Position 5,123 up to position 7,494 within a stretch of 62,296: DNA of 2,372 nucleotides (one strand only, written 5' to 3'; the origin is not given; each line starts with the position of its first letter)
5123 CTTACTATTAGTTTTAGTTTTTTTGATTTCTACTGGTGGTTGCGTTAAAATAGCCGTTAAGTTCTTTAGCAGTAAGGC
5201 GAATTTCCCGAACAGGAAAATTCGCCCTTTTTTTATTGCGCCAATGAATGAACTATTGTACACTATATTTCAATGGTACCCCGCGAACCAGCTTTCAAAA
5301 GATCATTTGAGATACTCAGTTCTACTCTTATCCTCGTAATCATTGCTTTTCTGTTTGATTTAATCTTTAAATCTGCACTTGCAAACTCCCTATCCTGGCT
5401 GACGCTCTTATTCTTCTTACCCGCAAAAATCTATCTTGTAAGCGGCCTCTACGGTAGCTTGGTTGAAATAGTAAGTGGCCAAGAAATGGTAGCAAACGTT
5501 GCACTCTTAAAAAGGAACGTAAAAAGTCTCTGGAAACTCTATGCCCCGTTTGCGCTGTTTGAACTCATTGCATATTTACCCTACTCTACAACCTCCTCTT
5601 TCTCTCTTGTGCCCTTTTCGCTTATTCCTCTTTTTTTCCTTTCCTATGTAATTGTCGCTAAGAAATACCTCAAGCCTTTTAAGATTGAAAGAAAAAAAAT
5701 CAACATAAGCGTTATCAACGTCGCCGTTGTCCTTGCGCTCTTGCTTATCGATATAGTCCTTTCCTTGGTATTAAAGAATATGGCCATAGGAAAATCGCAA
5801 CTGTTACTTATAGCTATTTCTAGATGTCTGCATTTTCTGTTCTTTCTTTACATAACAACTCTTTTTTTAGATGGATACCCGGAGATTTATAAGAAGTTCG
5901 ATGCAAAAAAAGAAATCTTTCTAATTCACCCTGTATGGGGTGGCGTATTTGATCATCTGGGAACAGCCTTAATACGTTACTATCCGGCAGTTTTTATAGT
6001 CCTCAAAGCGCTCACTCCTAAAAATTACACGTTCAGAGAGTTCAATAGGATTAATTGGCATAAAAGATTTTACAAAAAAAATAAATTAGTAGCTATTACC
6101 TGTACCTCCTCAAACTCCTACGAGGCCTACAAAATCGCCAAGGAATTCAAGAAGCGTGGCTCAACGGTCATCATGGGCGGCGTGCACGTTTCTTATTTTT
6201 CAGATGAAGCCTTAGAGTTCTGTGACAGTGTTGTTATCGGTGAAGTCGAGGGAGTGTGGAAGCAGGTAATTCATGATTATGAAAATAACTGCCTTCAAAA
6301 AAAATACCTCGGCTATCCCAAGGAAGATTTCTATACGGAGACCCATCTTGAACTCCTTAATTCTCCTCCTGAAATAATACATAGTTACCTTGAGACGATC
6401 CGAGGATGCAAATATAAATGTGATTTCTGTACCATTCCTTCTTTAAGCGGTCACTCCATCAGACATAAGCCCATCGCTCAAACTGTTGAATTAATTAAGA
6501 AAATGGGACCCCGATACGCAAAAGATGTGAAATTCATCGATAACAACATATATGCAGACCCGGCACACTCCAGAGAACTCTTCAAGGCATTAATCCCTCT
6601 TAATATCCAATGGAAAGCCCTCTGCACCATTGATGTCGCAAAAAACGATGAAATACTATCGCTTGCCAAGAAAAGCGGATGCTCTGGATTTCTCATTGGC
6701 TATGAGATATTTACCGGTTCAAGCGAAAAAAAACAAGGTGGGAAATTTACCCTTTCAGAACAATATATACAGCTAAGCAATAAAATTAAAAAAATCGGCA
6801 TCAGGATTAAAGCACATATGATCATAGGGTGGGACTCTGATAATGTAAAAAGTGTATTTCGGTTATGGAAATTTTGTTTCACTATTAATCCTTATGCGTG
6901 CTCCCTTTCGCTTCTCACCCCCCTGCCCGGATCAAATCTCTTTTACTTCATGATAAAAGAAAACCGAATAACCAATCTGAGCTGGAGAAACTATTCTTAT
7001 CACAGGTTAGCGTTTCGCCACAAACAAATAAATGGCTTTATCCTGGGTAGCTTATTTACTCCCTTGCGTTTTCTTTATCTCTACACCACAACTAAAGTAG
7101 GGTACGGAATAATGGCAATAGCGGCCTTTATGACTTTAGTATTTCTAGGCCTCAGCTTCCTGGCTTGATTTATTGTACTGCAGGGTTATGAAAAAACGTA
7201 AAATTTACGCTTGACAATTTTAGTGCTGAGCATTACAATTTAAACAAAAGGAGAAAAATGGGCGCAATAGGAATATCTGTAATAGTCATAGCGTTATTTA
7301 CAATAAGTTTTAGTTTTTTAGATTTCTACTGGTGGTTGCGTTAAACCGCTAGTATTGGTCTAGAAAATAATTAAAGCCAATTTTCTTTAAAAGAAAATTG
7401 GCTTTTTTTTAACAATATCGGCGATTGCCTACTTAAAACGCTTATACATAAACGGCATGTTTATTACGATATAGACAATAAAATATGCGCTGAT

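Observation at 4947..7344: Three unannotated sORFs encode ~28-aa hydrophobic peptides with an invariant C-terminal DFYWW(L/M)R motif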

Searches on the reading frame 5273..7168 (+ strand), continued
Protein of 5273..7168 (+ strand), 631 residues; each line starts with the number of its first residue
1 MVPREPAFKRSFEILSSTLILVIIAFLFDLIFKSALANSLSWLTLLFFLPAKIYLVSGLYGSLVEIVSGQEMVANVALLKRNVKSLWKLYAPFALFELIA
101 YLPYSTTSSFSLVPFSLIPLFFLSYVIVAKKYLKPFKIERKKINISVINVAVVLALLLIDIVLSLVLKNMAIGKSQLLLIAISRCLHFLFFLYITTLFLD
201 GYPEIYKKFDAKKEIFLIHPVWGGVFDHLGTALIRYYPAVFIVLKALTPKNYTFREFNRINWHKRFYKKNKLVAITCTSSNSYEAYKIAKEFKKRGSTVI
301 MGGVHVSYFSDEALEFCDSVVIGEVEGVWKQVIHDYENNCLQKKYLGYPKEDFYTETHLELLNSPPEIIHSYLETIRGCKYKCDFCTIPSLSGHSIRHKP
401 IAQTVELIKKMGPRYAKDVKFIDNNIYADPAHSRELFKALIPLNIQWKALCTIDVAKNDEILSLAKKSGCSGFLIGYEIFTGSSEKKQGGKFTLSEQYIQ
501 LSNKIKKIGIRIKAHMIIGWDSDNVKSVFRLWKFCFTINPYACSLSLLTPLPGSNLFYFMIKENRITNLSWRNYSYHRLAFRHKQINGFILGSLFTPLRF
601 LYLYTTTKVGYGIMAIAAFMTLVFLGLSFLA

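Call 65: fold_search(model_id=the predicted structure, library=pdb)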
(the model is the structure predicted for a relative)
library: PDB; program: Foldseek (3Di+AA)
matches with E <= 10: 1289; with E <= 0.001: 24
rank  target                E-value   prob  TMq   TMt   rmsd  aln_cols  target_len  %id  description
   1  6fd2_B                5.5e-13  1.00  0.47  0.63   6.6       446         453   15  Radical SAM 1,2-diol dehydratase AprD4 in complex with its substrate paromamine (released 2018-01-17)
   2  6fd2_A                6.0e-13  1.00  0.46  0.62   6.6       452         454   16  Radical SAM 1,2-diol dehydratase AprD4 in complex with its substrate paromamine (released 2018-01-17)
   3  9ccb                  1.1e-11  1.00  0.40  0.58   5.7       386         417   16  X-ray crystal structure of methyl-coenzyme M reductase glutamine methylase (MgmA) from Methanothermobacter marburgensis  (released 2025-01-01)
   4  6wte_B                2.2e-10  1.00  0.41  0.49   7.9       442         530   14  Structure of radical S-adenosylmethionine methyltransferase, TsrM, from Kitasatospora setae with cobalamin and [4Fe-4S (released 2020-12-23)
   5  6wte_A                6.6e-10  1.00  0.43  0.47   6.9       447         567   14  Structure of radical S-adenosylmethionine methyltransferase, TsrM, from Kitasatospora setae with cobalamin and [4Fe-4S (released 2020-12-23)
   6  6wtf_A                2.1e-09  1.00  0.44  0.50   6.9       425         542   14  Structure of radical S-adenosylmethionine methyltransferase, TsrM, from Kitasatospora setae with tryptophan substrate  (released 2020-12-23)
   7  9n1b                  3.5e-09  1.00  0.46  0.46   6.1       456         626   15  Crystal structure of CysS from Corallococcus sp. CA054B with 5'-deoxyadenosine, methionine, and pantetheinylated 3-metho (released 2026-01-28)
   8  6wtf_B                3.9e-09  1.00  0.43  0.50   7.2       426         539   14  Structure of radical S-adenosylmethionine methyltransferase, TsrM, from Kitasatospora setae with tryptophan substrate  (released 2020-12-23)
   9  9n1d                  5.0e-09  1.00  0.44  0.44   6.1       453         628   14  Crystal structure of CysS from Corallococcus sp. CA054B with 5'-deoxyadenosine and methionine bound (released 2026-01-28)
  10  7kdx_B                6.7e-09  1.00  0.40  0.39   5.6       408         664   15  Crystal structure of Streptomyces tokunonesis TokK with hydroxycobalamin, 5'-deoxyadenosine, and methionine (released 2022-01-12)
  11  9n1c                  1.5e-08  1.00  0.41  0.42   5.5       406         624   14  Crystal structure of CysS from Corallococcus sp. CA054B with 5'-deoxyadenosine, methionine, and pantetheinylated 3-ethox (released 2026-01-28)
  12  7mjw_A                1.7e-08  1.00  0.39  0.53   5.6       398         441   14  Methylated MiaB in the complex with 5'-deoxyadenosine, methionine and RNA (released 2021-09-15)
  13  9a6d_A                2.3e-08  1.00  0.38  0.52   6.6       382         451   14  Integrative model of MTAB-YVFG by crosslinking MS and deep learning (released 2024-09-18)
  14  7mjz                  2.4e-08  1.00  0.39  0.53   5.7       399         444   14  The structure of MiaB with pentasulfide bridge (released 2021-09-15)
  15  7mjv_A                4.8e-08  1.00  0.39  0.53   5.9       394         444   14  MiaB in the complex with s-adenosylmethionine and RNA (released 2021-09-15)
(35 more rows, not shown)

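Call 68: find_encoding_contigs(protein=P0016, flank=5000, max_places=1)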
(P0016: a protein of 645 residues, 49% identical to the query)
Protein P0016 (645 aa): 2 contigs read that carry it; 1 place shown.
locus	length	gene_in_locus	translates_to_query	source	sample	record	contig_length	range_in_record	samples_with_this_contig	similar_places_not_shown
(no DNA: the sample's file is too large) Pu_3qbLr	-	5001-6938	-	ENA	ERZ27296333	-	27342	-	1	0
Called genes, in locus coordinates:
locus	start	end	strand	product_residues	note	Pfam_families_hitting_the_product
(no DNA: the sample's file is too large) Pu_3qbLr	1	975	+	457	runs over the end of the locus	PF00672:HAMP, PF00989:PAS, PF08448:PAS_4, PF13426:PAS_9, PF00512:HisKA, PF02518:HATPase_c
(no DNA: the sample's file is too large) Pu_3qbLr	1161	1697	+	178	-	-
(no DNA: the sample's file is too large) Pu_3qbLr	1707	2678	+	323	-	PF01073:3Beta_HSD, PF01370:Epimerase, PF02719:Polysacc_synt_2 (faint), PF04321:RmlD_sub_bind, PF16363:GDP_Man_Dehyd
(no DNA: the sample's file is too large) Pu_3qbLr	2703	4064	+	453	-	-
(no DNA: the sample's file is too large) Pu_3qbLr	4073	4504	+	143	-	-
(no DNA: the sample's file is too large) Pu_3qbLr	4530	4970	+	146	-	-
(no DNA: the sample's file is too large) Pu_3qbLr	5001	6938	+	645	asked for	PF02310:B12-binding, PF04055:Radical_SAM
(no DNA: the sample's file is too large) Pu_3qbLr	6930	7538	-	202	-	-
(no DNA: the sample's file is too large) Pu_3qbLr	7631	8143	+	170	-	PF03551:PadR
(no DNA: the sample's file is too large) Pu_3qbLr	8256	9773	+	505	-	PF00501:AMP-binding, PF13193:AMP-binding_C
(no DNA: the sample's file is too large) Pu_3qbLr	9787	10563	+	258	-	PF01048:PNP_UDP_1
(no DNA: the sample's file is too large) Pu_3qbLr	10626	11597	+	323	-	PF01008:IF-2B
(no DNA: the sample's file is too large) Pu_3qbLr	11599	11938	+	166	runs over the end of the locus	PF01008:IF-2B (weak)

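Call 69: find_encoding_contigs(protein=P0028, flank=5000, max_places=1)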
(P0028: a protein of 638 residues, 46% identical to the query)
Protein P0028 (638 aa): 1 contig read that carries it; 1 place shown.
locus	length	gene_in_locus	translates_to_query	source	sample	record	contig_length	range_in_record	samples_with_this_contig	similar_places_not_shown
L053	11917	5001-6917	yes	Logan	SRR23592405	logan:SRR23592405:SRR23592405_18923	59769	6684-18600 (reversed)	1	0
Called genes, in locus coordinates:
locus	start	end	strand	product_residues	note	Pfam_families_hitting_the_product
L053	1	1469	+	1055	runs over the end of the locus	PF00873:ACR_tran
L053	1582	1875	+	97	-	PF04945:YHS (weak), PF24273:TRASH_HVO_1752_C (faint)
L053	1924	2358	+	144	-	PF09990:DUF2231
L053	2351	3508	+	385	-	PF04945:YHS, PF03773:ArsP_1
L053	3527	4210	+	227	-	-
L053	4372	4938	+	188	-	-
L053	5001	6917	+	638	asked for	PF02310:B12-binding, PF04055:Radical_SAM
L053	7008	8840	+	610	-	PF02310:B12-binding (weak), PF04055:Radical_SAM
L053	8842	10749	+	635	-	PF02310:B12-binding, PF04055:Radical_SAM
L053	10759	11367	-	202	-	-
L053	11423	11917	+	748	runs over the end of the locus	PF13185:GAF_2, PF01590:GAF, PF13492:GAF_3, PF05524:PEP-utilisers_N, PF00391:PEP-utilizers, PF02896:PEP-utilizers_C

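Call 70: find_encoding_contigs(protein=P0029, flank=5000, max_places=1)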
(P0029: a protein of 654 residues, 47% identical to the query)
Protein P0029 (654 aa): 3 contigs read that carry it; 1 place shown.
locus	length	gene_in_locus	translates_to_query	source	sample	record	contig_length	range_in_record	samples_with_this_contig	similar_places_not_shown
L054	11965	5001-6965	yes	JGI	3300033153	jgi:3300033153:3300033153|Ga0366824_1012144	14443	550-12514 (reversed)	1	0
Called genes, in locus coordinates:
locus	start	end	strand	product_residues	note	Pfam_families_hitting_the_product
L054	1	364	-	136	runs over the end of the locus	PF13181:TPR_8 (faint), PF13431:TPR_17 (faint), PF13414:TPR_11 (faint), PF22316:ABhydrolase-like_N (weak), PF00515:TPR_1, PF07719:TPR_2 (weak)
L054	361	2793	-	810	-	PF12895:ANAPC3 (faint), PF13174:TPR_6 (faint), PF14559:TPR_19 (faint), PF12969:DUF3857, PF01841:Transglut_core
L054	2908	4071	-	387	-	PF00155:Aminotran_1_2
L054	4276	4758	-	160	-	PF13404:HTH_AsnC-type (weak), PF13412:HTH_24, PF25212:HVO_A0114 (weak), PF13730:HTH_36 (weak), PF01037:AsnC_trans_reg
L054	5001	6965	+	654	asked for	PF02310:B12-binding, PF19864:Radical_SAM_N2 (weak), PF04055:Radical_SAM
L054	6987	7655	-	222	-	-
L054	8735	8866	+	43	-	-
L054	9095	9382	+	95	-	PF07045:DUF1330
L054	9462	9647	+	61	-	-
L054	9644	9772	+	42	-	-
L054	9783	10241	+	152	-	-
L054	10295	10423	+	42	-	-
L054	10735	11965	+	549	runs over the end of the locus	-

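Call 71: find_encoding_contigs(protein=P0007, flank=5000, max_places=1)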
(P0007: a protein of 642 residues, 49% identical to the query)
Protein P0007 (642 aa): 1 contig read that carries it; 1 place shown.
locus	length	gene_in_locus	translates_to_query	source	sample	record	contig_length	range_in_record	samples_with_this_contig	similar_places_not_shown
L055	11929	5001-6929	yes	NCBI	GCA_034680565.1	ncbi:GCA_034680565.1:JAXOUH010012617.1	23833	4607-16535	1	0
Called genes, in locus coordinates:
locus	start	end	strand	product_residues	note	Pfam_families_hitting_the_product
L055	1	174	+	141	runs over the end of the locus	PF01451:LMWPc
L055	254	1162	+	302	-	PF03773:ArsP_1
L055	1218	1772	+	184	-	-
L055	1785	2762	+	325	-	PF01073:3Beta_HSD, PF01370:Epimerase, PF02719:Polysacc_synt_2 (faint), PF04321:RmlD_sub_bind (weak), PF16363:GDP_Man_Dehyd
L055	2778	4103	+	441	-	-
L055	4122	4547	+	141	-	-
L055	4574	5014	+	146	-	-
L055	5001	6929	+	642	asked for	PF02310:B12-binding, PF04055:Radical_SAM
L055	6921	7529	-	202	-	-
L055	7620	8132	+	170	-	PF03551:PadR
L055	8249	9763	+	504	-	PF00501:AMP-binding, PF13193:AMP-binding_C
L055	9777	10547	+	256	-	PF01048:PNP_UDP_1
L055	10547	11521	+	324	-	PF01008:IF-2B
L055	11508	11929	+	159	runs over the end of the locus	PF01008:IF-2B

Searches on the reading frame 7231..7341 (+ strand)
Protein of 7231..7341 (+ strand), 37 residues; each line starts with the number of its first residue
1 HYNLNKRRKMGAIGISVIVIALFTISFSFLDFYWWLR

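Call 80: search_protein_representatives(alignment_id=A4)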
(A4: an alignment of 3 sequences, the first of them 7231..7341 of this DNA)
Query: 3 sequences, 34 profile positions. Proteins with E-value up to 0.001 (for the whole library): 0; up to 1e-10: 0; up to 1e-30: 0. The best 0 are listed.

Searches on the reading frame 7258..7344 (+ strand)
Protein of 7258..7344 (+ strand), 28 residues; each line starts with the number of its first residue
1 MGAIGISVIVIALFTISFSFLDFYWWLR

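Call 6: search_protein_families(library=ncbifam, proteins=[window:7258-7344:+], max_evalue=0.1)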
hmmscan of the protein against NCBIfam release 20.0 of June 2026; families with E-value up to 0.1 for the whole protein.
window:7258-7344:+ (28 aa): 0 families

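Call 41: search_protein_families(library=pfam, proteins=[window:7258-7341:+], max_evalue=10)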
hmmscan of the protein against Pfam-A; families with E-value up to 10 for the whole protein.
seq(28 aa): 0 families

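Call 42: search_protein_families(library=padloc, proteins=[window:7258-7341:+], max_evalue=1)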
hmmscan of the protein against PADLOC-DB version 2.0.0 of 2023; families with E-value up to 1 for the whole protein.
seq(28 aa): 0 families

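Call 87: search_dna_similar(query=window:7258-7341:+, collection=plasmids, mode=protein, max_evalue=10, max_rows=10)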
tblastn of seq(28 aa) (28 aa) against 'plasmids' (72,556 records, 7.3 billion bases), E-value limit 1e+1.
No match.

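Call 88: search_dna_similar(query=window:7258-7341:+, collection=phages, mode=protein, max_evalue=10, max_rows=10)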
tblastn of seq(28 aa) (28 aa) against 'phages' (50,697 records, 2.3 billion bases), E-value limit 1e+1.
No match.
